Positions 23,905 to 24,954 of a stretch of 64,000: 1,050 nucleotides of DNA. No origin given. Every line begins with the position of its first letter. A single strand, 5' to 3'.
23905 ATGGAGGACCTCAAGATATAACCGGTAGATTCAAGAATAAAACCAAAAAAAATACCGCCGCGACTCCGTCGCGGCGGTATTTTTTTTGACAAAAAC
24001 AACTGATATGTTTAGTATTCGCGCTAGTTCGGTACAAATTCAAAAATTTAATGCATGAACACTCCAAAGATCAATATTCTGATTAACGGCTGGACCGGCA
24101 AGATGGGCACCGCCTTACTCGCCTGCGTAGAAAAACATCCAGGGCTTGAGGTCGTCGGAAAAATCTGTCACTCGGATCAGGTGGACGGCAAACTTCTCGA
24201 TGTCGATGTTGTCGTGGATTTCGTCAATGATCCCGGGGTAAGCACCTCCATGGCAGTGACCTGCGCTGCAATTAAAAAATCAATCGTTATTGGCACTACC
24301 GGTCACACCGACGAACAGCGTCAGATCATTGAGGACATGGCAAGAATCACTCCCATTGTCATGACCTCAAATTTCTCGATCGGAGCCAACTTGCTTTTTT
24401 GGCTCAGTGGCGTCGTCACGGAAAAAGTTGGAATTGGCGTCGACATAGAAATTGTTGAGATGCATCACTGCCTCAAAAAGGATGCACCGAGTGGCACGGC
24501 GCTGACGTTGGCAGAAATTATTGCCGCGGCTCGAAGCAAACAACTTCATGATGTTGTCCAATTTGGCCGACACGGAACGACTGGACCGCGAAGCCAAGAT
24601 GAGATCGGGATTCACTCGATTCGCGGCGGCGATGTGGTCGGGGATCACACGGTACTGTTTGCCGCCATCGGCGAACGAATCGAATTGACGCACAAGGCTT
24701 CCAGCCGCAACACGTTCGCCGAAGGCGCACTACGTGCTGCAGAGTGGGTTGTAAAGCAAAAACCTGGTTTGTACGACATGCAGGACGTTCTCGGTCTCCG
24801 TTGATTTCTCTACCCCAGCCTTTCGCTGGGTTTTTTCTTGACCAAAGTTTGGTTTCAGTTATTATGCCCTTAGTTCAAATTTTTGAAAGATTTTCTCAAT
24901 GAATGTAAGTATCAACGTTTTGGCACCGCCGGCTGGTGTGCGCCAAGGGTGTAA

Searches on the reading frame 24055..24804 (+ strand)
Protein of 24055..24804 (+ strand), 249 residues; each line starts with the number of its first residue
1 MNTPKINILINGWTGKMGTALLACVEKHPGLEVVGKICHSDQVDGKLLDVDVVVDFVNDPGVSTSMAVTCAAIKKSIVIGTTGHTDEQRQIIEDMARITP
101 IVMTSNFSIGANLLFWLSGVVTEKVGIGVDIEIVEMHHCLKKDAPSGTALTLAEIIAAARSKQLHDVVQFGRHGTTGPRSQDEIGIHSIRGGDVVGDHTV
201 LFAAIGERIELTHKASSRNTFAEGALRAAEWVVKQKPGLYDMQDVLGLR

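Call 58: search_protein_families(library=pfam, proteins=[window:24055-24804:+], max_evalue=0.001)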
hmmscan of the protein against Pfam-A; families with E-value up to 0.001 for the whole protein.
window:24055-24804:+ (249 aa): 2 families
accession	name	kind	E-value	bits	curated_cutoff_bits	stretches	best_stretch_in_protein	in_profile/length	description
PF05173.19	DapB_C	-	1.9e-44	151.1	27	1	110-246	1-121/121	Dihydrodipicolinate reductase, C-terminus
PF01113.26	DapB_N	-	8.3e-18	65.1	25.6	1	6-107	1-124/124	Dihydrodipicolinate reductase, N-terminus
